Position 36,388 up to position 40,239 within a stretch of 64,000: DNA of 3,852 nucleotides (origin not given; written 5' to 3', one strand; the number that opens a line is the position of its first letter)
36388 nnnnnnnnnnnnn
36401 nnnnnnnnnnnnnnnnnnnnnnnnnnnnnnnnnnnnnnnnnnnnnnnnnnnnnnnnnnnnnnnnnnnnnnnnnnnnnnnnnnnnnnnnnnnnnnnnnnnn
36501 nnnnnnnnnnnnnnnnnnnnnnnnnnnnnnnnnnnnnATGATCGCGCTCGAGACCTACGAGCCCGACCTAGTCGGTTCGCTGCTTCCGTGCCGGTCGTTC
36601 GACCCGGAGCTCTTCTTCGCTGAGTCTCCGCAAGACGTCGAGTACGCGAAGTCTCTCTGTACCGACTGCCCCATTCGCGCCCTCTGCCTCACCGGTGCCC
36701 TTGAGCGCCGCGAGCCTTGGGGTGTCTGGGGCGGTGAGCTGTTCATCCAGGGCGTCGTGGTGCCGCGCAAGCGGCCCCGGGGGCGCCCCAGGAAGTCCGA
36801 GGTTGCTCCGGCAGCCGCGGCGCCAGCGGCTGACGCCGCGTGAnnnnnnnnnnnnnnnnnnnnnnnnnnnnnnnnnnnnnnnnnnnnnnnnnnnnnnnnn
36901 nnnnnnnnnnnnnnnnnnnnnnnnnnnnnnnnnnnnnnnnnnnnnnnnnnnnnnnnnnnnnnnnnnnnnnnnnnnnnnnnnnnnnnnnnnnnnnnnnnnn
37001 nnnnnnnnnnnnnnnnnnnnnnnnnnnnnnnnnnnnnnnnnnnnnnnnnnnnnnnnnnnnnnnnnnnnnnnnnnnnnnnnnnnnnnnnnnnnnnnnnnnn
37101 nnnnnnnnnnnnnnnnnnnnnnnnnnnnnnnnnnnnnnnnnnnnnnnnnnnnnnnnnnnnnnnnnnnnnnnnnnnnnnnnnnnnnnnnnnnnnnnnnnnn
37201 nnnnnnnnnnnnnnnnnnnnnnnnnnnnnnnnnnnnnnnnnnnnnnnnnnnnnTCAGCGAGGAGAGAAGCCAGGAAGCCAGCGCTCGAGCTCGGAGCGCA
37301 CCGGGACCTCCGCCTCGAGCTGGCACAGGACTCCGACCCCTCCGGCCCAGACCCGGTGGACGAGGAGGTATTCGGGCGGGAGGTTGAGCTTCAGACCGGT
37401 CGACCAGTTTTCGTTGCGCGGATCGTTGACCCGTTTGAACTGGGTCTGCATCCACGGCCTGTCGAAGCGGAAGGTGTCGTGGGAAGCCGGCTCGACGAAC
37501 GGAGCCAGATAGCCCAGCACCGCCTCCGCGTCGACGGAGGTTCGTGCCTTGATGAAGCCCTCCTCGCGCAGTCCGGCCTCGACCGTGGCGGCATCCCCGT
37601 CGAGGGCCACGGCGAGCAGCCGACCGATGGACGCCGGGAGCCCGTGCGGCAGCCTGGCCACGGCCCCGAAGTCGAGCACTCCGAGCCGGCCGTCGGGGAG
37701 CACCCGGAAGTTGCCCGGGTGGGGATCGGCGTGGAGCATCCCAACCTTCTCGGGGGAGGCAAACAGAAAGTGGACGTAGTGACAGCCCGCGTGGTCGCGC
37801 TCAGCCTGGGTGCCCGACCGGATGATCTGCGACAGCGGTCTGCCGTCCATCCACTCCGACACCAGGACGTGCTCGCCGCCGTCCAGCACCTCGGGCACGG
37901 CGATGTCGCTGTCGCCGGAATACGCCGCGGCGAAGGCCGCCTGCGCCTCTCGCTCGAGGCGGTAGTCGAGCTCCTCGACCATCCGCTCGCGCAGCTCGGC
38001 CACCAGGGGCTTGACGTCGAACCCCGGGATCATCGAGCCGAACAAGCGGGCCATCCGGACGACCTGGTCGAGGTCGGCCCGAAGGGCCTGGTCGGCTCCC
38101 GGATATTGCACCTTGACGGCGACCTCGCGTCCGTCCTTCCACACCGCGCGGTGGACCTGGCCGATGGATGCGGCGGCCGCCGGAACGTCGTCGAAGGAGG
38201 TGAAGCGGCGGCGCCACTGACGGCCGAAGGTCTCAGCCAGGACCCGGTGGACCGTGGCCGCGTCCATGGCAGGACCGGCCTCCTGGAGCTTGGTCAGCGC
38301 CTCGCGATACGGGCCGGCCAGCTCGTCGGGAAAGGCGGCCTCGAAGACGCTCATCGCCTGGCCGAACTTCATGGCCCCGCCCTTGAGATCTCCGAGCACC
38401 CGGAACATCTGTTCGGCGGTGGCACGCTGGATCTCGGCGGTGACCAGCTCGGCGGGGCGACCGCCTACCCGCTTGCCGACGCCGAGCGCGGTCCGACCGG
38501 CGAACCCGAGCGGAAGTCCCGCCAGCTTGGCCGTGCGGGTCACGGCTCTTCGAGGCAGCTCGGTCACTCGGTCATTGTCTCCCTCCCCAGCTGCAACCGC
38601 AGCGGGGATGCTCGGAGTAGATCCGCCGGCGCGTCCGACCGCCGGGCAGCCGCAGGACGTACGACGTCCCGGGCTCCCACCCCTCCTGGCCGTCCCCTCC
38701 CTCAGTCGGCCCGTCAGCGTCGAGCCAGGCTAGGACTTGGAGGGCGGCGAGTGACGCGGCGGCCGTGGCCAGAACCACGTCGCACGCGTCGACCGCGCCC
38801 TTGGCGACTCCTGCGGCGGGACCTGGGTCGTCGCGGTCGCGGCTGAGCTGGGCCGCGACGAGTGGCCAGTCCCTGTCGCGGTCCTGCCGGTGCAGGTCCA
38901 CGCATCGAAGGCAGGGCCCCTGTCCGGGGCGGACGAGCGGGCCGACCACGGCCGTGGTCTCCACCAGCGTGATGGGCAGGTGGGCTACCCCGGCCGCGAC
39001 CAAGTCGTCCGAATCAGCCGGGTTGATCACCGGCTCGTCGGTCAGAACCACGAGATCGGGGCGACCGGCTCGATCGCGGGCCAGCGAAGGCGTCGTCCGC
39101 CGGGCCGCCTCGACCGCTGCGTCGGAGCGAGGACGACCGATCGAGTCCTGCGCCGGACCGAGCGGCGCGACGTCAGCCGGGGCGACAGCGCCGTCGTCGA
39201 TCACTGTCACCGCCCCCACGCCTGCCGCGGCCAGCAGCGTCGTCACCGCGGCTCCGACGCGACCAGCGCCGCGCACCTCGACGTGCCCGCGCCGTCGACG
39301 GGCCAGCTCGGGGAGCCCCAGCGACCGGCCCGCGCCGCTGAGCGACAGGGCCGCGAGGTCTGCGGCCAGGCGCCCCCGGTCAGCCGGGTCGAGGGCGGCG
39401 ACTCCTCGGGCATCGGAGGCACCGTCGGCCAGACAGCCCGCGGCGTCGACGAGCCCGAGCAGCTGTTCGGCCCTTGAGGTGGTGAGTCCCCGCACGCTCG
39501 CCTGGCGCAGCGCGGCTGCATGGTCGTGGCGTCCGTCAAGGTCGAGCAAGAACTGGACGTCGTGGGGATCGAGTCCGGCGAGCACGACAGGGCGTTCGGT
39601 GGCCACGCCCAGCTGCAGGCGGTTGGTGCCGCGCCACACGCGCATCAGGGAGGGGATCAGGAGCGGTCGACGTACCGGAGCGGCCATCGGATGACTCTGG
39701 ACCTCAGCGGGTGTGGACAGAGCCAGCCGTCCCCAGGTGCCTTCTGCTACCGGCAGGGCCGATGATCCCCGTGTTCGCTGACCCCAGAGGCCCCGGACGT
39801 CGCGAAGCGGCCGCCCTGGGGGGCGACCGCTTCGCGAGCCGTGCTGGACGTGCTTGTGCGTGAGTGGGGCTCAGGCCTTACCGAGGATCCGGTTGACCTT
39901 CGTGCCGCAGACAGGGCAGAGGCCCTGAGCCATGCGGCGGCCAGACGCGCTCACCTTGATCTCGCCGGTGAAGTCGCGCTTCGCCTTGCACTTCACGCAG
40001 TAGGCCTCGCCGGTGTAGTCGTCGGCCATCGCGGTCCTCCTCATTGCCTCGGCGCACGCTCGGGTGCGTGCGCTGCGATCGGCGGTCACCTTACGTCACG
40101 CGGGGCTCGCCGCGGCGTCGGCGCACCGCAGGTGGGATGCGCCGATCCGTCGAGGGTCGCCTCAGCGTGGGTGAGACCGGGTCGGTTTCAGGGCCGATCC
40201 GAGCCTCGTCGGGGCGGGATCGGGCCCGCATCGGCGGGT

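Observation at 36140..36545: whiB7 with complete attenuator-type leader: AT-rich/-35 promoter, RBS-equipped uORF, intrinsic terminator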

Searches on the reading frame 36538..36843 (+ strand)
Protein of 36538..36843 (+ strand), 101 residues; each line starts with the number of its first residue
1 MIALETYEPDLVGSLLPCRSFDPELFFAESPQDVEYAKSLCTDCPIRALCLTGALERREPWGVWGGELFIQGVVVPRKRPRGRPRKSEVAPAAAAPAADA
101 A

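Call 3: search_protein_families(library=pfam, proteins=[window:36538-36843:+], max_evalue=0.01)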
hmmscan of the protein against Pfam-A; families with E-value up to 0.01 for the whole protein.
window:36538-36843:+ (101 aa): 2 families
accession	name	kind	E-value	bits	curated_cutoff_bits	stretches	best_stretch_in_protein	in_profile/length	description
PF02467.21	Whib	-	1.4e-15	58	23.6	1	18-66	7-56/65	Transcription factor WhiB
PF02178.24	AT_hook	-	0.0033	17.5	17.4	1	78-89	1-12/13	AT hook motif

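Call 7: find_encoding_contigs(protein=window:36538-36843:+, flank=3000, max_places=6)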
Protein window:36538-36843:+ (101 aa): no gene with exactly this product is on record in the collection.

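Call 13: find_related_loci(query=window:36538-36843:+, collection=genome_contigs, flank=1500)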
Query window:36538-36843:+ (101 aa) in genome_contigs; peptide patterns used: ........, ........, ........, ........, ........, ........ (x = any residue, [..] = any of these).
600 stretches matched a pattern (row limit reached: there are more); 557 encode a relative of the query (tblastn E <= 1e-3); the best 80 are kept; 80 distinct loci.
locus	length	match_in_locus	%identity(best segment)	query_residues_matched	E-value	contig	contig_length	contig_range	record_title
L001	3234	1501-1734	74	12-89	3e-37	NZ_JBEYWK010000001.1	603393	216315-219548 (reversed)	Streptomyces sp. NPDC046985 NPDC046985_51_B9.ctg-0001, whole genome shotgun sequence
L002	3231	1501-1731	76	13-90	1e-35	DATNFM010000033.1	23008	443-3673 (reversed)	MAG TPA_asm: Streptosporangiaceae bacterium isolate SMAG_U11295 k141_4354238, whole genome shotgun sequence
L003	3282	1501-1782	62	8-99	2e-35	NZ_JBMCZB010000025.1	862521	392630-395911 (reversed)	Nocardioides sp. CPCC 206349 velvet_auto_83_25, whole genome shotgun sequence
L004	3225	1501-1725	75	16-90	9e-35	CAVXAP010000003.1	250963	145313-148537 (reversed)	MAG: uncultured Actinomycetota bacterium isolate MFD05176.bin.1.47 genome assembly, contig: contig_12208, whole genome s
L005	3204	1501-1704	76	8-75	4e-34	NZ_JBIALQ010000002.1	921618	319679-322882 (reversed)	Kitasatospora sp. NPDC004615 NPDC004615_152_D8.ctg-0002, whole genome shotgun sequence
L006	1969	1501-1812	69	1-101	4e-34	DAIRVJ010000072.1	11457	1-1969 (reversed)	MAG TPA_asm: Candidatus Nanopelagicales bacterium isolate CTOTU26090 NODE_3125_length_11457_cov_13.576916, whole genome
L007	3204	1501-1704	78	8-75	3e-34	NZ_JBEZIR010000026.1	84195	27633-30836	Kitasatospora sp. NPDC048540 NPDC048540_122_F6.ctg-0026, whole genome shotgun sequence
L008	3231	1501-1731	74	13-90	4e-34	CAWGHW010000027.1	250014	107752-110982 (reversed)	MAG: uncultured Actinomycetota bacterium isolate MFD02671.bin.1.57 genome assembly, contig: contig_43262, whole genome s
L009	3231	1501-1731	74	13-90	6e-34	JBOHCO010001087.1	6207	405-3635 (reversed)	MAG: Streptosporangiaceae bacterium isolate TC-S_concoct.bin.137_sub k127_3374830, whole genome shotgun sequence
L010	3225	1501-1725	71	16-90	1e-33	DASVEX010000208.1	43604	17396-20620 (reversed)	MAG TPA_asm: Propionibacteriaceae bacterium isolate SMAG_U2073 k141_1202458, whole genome shotgun sequence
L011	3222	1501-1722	69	1-75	2e-33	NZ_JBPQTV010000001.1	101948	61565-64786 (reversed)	Streptomyces sp. URMC 123 NODE_1_length_101948_cov_93.040983, whole genome shotgun sequence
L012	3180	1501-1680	82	16-75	2e-33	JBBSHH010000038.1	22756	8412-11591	MAG: Mycobacteriales bacterium isolate LS2_sbin.62 LS2_sbin.62_K_477129_L_22756_cov_25.7197, whole genome shotgun sequen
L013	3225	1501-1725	71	12-86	2e-33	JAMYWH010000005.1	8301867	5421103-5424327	Streptomyces sp. M10(2022) contig_7, whole genome shotgun sequence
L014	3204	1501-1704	74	8-75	3e-33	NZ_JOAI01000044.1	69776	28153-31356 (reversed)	Streptomyces sp. NRRL B-24484 contig44.1, whole genome shotgun sequence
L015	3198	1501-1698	76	10-75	5e-33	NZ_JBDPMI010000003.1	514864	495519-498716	Streptomyces sp. B5E4 B5E4_contig_3, whole genome shotgun sequence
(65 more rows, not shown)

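Call 30: find_homologous_proteins(query=window:36538-36843:+, max_evalue=1e-20)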
Query window:36538-36843:+ (101 aa): 7896 proteins with E <= 1e-20 among 8000 candidates; the best 120 are listed.
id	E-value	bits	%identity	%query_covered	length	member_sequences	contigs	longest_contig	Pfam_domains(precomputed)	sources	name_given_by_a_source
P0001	2.0e-60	219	97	100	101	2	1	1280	PF02467.22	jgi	jgi:WhiB family transcriptional regulator, redox-sensing transcriptional regulator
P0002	3.6e-50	186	88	74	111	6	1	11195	PF02467.22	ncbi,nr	ncbi:MAG TPA: WhiB family transcriptional regulator [Candidatus Limnocylindria bacterium]|nr:WhiB fa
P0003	1.1e-46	175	82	95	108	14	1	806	PF02467.22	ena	-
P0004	6.4e-46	173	79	100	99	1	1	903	PF02467.22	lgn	-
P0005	1.3e-44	169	81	74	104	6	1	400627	PF02467.22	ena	-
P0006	2.7e-44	167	75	100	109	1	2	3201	PF02467.22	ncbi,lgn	-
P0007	5.0e-44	167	83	74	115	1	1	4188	PF02467.22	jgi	jgi:WhiB family transcriptional regulator, redox-sensing transcriptional regulator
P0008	1.0e-43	166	83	85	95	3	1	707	PF02467.22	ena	-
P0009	1.9e-43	165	81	84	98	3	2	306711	PF02467.22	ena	-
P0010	4.7e-43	163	81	84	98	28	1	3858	PF02467.22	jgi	jgi:WhiB family redox-sensing transcriptional regulator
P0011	4.8e-43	163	89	78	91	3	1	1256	PF02467.22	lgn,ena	-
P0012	5.2e-43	163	81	84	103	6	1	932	PF02467.22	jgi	-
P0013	1.7e-42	162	92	60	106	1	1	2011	PF02467.22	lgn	-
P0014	4.7e-42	160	83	82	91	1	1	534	PF02467.22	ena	-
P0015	5.7e-42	160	79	86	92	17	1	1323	PF02467.22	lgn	-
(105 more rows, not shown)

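Call 31: find_encoding_contigs(protein=P0001, flank=1200, max_places=3)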
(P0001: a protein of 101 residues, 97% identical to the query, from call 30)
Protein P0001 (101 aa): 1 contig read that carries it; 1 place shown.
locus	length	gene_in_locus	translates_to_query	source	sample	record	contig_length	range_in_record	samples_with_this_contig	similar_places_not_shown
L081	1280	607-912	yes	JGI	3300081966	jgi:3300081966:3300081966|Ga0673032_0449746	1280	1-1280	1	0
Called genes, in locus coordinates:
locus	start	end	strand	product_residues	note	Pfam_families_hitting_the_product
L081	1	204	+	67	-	?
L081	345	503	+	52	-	-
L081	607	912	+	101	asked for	PF02467:Whib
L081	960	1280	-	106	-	?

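Call 32: find_encoding_contigs(protein=P0002, flank=1200, max_places=3)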
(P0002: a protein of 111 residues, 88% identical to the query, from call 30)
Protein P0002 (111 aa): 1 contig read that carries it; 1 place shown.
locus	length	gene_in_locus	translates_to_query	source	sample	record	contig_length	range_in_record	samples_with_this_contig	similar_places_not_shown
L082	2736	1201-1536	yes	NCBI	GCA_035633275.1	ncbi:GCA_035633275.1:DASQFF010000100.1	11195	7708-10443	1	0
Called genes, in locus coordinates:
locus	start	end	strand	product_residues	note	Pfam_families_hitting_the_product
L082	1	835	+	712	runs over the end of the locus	PF00580:UvrD-helicase, PF13245:AAA_19, PF13604:AAA_30 (faint), PF13361:UvrD_C, PF13538:UvrD_C_2, PF00570:HRDC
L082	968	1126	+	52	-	-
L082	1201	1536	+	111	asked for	PF02467:Whib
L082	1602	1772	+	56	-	-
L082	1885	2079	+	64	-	-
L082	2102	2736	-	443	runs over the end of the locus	PF03109:ABC1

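Call 33: find_encoding_contigs(protein=P0006, flank=1200, max_places=3)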
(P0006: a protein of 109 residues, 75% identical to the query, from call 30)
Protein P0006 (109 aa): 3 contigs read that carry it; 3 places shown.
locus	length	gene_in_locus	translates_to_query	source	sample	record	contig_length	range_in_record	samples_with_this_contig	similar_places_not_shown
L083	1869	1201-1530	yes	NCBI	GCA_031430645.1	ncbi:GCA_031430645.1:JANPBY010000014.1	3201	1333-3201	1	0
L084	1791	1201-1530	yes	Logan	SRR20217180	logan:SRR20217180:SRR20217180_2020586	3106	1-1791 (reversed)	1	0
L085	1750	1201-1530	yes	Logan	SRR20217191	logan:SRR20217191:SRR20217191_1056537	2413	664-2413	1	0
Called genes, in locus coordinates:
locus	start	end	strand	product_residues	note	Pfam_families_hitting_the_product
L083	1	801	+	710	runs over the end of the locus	?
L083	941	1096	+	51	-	-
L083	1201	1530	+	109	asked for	PF02467:Whib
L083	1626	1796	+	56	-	-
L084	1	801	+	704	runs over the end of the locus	?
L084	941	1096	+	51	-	-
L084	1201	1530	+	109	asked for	PF02467:Whib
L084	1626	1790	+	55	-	?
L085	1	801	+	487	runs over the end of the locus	?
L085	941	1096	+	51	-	-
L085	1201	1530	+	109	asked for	PF02467:Whib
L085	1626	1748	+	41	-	?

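Call 49: search_protein_families(library=ncbifam, proteins=[window:36538-36843:+], max_evalue=0.01)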
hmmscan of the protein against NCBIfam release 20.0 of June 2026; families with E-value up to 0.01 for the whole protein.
window:36538-36843:+ (101 aa): 0 families

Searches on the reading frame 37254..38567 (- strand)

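Call 29: search_protein_families(library=pfam, proteins=[window:37254-38567:-], max_evalue=0.001)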
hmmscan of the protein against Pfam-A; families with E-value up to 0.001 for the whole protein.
window:37254-38567:- (437 aa): 1 family
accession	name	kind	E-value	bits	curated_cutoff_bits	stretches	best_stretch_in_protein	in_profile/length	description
PF03109.22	ABC1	-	5.1e-57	193.2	22.9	1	93-329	1-240/244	ABC1 atypical kinase-like domain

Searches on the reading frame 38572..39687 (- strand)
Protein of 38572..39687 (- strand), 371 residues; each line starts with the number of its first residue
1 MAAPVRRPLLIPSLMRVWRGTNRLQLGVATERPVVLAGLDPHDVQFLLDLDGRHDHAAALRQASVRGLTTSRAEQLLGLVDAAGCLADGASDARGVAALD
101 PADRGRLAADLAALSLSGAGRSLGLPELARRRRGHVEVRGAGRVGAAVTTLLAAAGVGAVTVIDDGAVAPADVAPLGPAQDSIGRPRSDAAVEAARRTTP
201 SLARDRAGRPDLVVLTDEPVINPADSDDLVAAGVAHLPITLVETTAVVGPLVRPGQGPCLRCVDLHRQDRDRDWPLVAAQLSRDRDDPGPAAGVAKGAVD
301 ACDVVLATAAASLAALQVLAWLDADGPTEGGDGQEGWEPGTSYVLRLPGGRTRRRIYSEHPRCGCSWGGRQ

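Call 29: search_protein_families(library=pfam, proteins=[window:38572-39687:-], max_evalue=0.001)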
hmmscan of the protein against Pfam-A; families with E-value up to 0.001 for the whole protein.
window:38572-39687:- (371 aa): 1 family
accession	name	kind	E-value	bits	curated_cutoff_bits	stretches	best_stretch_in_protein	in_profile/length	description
PF00899.27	ThiF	-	9.5e-14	51.6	28.1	1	124-319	11-199/238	ThiF family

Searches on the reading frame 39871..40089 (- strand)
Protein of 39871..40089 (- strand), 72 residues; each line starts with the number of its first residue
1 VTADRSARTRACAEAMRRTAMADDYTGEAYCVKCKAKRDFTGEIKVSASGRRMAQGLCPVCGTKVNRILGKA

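Call 29: search_protein_families(library=pfam, proteins=[window:39871-40089:-], max_evalue=0.001)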
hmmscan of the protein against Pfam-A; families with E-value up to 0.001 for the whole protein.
window:39871-40089:- (72 aa): 1 family
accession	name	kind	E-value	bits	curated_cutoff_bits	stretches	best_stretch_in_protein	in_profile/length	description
PF18930.5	DUF5679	-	1.8e-16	60.4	27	1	30-68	1-40/40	Domain of unknown function (DUF5679)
